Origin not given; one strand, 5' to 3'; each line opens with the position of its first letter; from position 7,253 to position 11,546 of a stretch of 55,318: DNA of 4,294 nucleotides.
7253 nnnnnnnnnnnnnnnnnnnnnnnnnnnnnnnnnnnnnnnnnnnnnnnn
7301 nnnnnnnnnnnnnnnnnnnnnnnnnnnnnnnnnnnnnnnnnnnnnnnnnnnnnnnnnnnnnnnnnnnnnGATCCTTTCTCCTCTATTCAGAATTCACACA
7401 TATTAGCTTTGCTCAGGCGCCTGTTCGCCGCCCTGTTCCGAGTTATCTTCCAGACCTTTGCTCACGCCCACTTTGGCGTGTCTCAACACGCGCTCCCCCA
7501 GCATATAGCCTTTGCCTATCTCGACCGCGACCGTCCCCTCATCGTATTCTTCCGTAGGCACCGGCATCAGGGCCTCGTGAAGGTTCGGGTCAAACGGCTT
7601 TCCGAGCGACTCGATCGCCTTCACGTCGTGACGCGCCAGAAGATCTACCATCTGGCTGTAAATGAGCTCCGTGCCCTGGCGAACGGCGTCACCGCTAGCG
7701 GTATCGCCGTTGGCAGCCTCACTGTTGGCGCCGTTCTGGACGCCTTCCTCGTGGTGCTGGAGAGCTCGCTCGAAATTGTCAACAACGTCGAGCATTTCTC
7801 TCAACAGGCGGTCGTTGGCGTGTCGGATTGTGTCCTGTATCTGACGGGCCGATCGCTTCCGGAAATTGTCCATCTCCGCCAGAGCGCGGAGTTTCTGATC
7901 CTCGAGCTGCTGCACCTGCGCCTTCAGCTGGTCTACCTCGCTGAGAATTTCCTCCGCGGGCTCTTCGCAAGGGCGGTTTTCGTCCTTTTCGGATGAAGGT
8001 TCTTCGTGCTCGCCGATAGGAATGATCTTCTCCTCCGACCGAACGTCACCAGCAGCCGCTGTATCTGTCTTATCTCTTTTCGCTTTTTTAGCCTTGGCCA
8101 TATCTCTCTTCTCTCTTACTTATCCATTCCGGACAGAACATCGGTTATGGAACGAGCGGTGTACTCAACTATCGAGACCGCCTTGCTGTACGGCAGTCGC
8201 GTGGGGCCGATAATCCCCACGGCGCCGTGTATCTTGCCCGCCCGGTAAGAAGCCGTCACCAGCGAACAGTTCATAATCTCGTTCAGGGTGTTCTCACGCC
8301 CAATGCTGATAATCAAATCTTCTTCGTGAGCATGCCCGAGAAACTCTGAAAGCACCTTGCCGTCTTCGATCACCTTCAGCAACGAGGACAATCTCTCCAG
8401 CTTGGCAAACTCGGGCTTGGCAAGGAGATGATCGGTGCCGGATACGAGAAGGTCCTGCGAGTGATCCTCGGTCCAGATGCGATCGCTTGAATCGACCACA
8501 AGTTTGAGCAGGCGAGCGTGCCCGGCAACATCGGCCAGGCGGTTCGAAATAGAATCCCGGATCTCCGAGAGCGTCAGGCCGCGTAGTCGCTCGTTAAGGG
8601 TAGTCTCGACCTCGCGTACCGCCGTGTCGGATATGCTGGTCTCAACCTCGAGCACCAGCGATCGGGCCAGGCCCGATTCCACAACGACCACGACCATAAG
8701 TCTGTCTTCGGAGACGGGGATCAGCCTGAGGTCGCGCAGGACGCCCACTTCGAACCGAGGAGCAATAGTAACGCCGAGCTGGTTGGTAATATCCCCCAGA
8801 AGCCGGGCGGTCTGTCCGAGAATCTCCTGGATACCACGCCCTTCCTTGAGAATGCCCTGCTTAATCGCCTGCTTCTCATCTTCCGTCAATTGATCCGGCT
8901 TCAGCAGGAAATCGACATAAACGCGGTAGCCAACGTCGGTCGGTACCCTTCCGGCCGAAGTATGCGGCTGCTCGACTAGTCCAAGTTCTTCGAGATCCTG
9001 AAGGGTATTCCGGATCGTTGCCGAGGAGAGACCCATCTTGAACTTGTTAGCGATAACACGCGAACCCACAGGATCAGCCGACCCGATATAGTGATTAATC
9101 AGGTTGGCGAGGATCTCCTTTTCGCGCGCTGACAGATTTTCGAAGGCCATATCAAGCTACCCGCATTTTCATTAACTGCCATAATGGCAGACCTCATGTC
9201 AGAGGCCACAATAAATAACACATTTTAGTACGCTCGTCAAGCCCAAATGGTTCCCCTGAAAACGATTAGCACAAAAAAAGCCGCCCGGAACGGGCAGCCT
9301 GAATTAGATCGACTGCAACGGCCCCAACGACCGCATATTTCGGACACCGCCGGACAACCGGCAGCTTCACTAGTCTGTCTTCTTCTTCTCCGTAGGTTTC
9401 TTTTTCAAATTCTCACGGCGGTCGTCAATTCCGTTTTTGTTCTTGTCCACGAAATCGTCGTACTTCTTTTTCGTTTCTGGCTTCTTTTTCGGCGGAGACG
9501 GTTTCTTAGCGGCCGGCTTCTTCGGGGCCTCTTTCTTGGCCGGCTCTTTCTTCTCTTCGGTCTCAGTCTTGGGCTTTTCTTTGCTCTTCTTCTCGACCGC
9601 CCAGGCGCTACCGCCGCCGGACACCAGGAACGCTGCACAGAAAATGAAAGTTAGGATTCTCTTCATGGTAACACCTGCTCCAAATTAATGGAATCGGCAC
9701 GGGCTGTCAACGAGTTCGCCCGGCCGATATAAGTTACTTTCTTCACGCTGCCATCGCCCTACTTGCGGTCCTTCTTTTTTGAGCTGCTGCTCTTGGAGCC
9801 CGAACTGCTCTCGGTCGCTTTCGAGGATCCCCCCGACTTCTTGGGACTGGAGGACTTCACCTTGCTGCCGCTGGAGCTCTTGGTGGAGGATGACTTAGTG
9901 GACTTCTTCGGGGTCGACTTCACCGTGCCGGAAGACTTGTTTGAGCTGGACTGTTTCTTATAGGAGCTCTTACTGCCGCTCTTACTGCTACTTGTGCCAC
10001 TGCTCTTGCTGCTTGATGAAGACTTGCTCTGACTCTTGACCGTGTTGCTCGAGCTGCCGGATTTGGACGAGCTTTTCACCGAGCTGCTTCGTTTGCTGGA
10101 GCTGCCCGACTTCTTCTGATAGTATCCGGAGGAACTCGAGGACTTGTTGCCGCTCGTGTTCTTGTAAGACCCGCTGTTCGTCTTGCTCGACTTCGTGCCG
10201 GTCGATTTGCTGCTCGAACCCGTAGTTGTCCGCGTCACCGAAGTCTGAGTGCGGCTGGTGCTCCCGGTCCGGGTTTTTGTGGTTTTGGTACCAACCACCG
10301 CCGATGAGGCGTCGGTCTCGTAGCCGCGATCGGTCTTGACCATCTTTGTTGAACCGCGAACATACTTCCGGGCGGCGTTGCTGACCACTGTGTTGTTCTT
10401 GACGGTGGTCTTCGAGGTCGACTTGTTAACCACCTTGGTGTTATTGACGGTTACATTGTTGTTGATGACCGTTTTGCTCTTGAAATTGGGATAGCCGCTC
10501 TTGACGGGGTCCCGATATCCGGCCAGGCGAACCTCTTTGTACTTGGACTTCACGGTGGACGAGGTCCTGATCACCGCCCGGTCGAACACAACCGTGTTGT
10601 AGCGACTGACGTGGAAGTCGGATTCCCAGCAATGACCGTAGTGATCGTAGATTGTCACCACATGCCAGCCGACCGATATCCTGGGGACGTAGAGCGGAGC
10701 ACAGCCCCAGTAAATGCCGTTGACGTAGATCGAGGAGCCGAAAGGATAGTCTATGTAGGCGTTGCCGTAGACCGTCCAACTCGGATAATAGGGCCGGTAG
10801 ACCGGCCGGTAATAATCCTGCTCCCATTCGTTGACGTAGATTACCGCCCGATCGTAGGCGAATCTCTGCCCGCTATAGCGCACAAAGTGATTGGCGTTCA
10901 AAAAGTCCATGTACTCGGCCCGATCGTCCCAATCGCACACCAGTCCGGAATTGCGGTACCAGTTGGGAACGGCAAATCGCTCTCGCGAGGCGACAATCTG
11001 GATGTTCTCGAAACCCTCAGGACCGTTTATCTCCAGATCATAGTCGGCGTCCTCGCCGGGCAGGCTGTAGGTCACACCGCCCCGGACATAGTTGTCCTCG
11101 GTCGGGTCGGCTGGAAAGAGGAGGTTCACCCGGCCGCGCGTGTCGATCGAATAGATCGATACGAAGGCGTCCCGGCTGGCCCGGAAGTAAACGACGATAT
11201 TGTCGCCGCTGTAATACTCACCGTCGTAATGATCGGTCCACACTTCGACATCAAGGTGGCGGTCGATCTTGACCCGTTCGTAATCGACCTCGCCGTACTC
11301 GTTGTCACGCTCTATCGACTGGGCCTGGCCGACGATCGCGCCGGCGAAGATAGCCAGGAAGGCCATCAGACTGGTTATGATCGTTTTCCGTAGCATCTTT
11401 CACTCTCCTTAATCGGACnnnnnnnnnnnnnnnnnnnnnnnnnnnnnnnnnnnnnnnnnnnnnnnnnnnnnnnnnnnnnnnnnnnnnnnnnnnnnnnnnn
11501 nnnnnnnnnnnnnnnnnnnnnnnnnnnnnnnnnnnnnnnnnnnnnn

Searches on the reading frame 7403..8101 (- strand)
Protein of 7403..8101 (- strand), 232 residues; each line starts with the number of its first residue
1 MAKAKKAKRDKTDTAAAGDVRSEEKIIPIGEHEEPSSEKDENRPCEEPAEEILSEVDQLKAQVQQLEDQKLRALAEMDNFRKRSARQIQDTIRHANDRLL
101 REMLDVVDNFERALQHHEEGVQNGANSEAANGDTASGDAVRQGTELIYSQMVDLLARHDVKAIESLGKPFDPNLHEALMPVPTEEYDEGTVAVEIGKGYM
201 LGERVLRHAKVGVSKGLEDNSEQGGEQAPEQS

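Call 10: search_protein_families(library=ncbifam, proteins=[window:7403-8101:-], max_evalue=0.00001)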
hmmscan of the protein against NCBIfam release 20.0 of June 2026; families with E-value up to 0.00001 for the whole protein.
window:7403-8101:- (232 aa): 26 families (the best 25 are shown)
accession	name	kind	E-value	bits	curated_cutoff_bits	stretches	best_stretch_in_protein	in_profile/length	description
NF010741.0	PRK14143.1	equivalog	7.1e-39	133.8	184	1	6-230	30-241/258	nucleotide exchange factor GrpE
NF010739.0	PRK14141.1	equivalog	8.5e-37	126.8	192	1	27-223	28-201/211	nucleotide exchange factor GrpE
NF010738.0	PRK14140.1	equivalog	9e-35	120.2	137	1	33-214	23-190/191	nucleotide exchange factor GrpE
NF010748.0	PRK14150.1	equivalog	8.8e-31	106.9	152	1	31-216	25-197/198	nucleotide exchange factor GrpE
NF010750.0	PRK14153.1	equivalog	6e-30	104.2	194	1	34-220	20-192/194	nucleotide exchange factor GrpE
NF010737.0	PRK14139.1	equivalog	6.9e-28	97.8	164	1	29-215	17-186/188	nucleotide exchange factor GrpE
NF010749.0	PRK14151.1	equivalog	5.1e-27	94.7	231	1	38-221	11-181/188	nucleotide exchange factor GrpE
NF010747.0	PRK14149.1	equivalog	1.3e-26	93.3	176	1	31-215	21-189/191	nucleotide exchange factor GrpE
NF010746.0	PRK14148.1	equivalog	3.8e-26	92.1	212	1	28-215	21-194/195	nucleotide exchange factor GrpE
NF010759.0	PRK14162.1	equivalog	4.6e-26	91.7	176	1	22-214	14-193/194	nucleotide exchange factor GrpE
NF010757.0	PRK14160.1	equivalog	1.1e-25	90.2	184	1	14-214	28-210/211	nucleotide exchange factor GrpE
NF010743.0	PRK14145.1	equivalog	2.6e-25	89.5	186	1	11-215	10-200/200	nucleotide exchange factor GrpE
NF010742.0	PRK14144.1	equivalog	3.4e-23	82.5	215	1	9-215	4-198/199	nucleotide exchange factor GrpE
NF010745.0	PRK14147.1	equivalog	1e-22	80.8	184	1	33-215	4-170/172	nucleotide exchange factor GrpE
NF010752.0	PRK14155.1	equivalog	1.2e-22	80.4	194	1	40-221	3-177/208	nucleotide exchange factor GrpE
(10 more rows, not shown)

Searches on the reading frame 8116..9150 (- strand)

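Call 10: search_protein_families(library=ncbifam, proteins=[window:8116-9150:-], max_evalue=0.00001)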
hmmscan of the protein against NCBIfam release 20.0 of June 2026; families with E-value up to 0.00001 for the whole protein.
window:8116-9150:- (344 aa): 2 families
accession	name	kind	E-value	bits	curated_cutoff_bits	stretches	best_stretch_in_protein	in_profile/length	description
TIGR00331.1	hrcA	equivalog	5.7e-93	312.1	197.2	1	8-337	2-336/338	heat-inducible transcriptional repressor HrcA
NF003033.0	PRK03911.1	equivalog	1.3e-15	57.7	248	1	11-98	8-96/264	HrcA family transcriptional regulator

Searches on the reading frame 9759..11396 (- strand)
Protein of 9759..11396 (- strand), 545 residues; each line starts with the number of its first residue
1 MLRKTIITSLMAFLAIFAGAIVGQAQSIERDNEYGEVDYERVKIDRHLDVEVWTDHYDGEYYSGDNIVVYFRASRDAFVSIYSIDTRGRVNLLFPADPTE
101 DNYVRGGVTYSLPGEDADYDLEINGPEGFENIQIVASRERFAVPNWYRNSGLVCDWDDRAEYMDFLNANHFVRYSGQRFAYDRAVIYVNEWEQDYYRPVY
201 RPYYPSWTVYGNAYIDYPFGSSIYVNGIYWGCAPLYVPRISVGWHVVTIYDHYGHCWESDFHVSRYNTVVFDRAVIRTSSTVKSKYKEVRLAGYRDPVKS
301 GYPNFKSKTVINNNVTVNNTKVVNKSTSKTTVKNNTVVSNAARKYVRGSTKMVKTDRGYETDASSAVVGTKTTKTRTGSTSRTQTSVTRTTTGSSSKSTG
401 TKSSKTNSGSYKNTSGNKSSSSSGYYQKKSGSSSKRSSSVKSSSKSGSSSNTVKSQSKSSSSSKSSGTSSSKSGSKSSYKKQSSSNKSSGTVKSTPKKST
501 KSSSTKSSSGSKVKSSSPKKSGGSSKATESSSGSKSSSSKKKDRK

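Call 10: search_protein_families(library=ncbifam, proteins=[window:9759-11396:-], max_evalue=0.00001)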
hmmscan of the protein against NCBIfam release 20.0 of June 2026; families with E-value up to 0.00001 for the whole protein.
window:9759-11396:- (545 aa): 0 families

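Call 80: search_protein_families(library=pfam, proteins=[window:9759-11396:-], max_evalue=0.01)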
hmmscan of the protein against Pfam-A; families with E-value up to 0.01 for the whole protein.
window:9759-11396:- (545 aa): 2 families
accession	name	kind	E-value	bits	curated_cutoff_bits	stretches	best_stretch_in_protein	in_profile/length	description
PF14326.11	DUF4384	-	8.8e-22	77.4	27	1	61-139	2-80/81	Domain of unknown function (DUF4384)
PF08308.17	PEGA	-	0.0011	19.2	20.8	1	218-251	10-43/71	PEGA domain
